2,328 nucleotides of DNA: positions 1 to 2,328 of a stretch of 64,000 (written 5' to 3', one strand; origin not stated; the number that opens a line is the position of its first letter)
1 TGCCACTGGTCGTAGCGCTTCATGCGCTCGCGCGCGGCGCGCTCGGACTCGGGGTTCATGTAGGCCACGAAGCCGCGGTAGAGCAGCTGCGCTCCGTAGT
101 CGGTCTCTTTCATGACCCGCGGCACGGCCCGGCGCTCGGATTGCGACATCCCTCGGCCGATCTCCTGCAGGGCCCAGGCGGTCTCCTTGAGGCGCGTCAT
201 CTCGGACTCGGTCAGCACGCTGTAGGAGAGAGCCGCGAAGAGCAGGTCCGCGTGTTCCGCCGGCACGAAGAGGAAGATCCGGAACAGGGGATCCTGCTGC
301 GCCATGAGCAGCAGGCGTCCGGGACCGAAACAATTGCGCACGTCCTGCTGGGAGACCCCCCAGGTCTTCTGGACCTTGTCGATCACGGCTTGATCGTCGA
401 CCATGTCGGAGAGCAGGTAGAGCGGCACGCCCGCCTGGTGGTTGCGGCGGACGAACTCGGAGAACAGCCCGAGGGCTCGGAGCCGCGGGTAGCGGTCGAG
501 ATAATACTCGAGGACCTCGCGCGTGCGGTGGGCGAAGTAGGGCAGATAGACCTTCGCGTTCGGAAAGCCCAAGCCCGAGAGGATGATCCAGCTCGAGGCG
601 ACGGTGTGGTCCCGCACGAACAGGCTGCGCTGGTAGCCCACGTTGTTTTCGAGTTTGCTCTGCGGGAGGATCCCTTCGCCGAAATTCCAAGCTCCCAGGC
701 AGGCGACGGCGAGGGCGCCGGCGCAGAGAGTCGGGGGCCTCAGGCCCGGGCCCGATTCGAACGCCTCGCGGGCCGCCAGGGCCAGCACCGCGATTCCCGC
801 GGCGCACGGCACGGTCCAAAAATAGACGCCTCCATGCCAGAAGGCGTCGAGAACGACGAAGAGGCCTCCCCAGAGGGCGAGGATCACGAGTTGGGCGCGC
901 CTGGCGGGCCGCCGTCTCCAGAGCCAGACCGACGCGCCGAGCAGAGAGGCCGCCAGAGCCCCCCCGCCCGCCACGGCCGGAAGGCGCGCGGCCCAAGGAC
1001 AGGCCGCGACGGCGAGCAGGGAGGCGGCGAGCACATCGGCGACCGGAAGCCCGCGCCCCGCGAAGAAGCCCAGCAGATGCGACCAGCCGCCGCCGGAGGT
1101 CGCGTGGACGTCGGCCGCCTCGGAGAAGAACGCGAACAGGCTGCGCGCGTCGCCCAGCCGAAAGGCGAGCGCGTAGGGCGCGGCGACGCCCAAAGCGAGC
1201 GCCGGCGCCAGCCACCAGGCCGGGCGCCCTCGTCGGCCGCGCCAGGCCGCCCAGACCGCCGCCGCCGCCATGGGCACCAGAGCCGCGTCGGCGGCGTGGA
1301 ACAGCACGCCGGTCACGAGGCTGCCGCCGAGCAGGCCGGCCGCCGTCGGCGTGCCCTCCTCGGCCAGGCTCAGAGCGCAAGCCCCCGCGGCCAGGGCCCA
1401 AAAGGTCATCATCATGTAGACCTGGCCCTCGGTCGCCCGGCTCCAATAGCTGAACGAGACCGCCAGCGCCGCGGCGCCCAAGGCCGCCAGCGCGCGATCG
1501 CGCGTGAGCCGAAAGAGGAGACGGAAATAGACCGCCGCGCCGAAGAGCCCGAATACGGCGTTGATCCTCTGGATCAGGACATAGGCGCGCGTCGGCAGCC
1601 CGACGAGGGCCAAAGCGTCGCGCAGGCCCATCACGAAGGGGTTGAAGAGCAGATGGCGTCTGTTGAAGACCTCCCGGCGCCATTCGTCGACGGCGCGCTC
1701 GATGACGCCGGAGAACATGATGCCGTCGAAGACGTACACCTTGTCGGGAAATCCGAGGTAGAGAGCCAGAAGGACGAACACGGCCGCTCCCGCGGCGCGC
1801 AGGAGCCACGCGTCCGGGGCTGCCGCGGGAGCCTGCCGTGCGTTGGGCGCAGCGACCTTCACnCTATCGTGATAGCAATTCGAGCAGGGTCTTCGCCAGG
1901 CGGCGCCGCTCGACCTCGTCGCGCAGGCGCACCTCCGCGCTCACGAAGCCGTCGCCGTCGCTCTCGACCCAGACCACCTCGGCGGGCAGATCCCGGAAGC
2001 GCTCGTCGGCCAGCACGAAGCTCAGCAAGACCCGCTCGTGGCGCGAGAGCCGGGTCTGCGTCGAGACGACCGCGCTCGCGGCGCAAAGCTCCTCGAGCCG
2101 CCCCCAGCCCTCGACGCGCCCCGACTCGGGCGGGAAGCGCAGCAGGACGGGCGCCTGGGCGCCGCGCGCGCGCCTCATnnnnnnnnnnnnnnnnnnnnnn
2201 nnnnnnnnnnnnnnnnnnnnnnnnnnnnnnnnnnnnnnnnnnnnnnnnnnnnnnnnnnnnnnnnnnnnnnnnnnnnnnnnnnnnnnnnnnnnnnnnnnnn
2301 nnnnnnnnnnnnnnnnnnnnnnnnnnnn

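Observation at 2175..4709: Coupled pair: REC-like/TM/β-propeller protein and OMP β-barrel with coiled coil and LysM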

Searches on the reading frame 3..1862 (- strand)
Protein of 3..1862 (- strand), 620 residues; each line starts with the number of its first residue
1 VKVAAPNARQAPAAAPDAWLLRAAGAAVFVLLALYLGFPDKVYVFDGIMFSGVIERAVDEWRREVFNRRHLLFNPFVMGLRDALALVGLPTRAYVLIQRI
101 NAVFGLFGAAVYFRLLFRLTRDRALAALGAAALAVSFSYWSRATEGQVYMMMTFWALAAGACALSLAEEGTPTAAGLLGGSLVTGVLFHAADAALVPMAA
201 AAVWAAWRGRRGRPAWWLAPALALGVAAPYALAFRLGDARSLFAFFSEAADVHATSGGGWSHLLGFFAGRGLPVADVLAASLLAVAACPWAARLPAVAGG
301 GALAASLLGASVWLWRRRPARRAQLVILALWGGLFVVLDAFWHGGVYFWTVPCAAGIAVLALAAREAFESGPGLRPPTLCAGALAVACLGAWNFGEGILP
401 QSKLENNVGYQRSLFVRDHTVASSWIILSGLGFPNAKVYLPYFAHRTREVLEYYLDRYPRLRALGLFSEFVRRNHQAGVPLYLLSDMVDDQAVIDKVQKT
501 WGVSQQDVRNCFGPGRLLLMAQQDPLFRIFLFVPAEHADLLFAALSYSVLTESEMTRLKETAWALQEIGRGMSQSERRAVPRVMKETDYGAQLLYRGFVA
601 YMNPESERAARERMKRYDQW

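Call 9: search_protein_families(library=pfam, proteins=[window:3-1862:-], max_evalue=0.1)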
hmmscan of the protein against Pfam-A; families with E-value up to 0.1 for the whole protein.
window:3-1862:- (620 aa): 1 family
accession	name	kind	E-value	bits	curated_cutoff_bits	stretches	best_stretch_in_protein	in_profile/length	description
PF11028.14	TMEM260-like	-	0.015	15.6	24.2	0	123-161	86-124/179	Protein O-mannosyl-transferase TMEM260-like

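Call 88: search_protein_families(library=ncbifam, proteins=[window:3-1862:-], max_evalue=0.01)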
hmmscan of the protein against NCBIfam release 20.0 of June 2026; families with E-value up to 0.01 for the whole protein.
window:3-1862:- (620 aa): 0 families

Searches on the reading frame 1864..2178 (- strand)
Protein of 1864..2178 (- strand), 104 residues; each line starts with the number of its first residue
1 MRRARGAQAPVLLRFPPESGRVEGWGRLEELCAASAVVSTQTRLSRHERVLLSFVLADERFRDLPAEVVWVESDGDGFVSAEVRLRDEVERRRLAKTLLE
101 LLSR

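Call 9: search_protein_families(library=pfam, proteins=[window:1864-2178:-], max_evalue=0.1)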
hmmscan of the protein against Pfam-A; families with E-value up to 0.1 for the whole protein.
window:1864-2178:- (104 aa): 1 family
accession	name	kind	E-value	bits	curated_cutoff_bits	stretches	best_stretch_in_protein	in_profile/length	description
PF07238.19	PilZ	-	0.0071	17.1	22.5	1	39-91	38-93/102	PilZ domain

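Call 88: search_protein_families(library=ncbifam, proteins=[window:1864-2178:-], max_evalue=0.01)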
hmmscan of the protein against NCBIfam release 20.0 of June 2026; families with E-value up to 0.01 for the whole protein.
window:1864-2178:- (104 aa): 1 family
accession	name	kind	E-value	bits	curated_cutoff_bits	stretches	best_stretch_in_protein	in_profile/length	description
TIGR02266.1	gmx_TIGR02266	paralog_domain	0.00022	21.3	68.7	1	33-95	26-92/96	TIGR02266 family protein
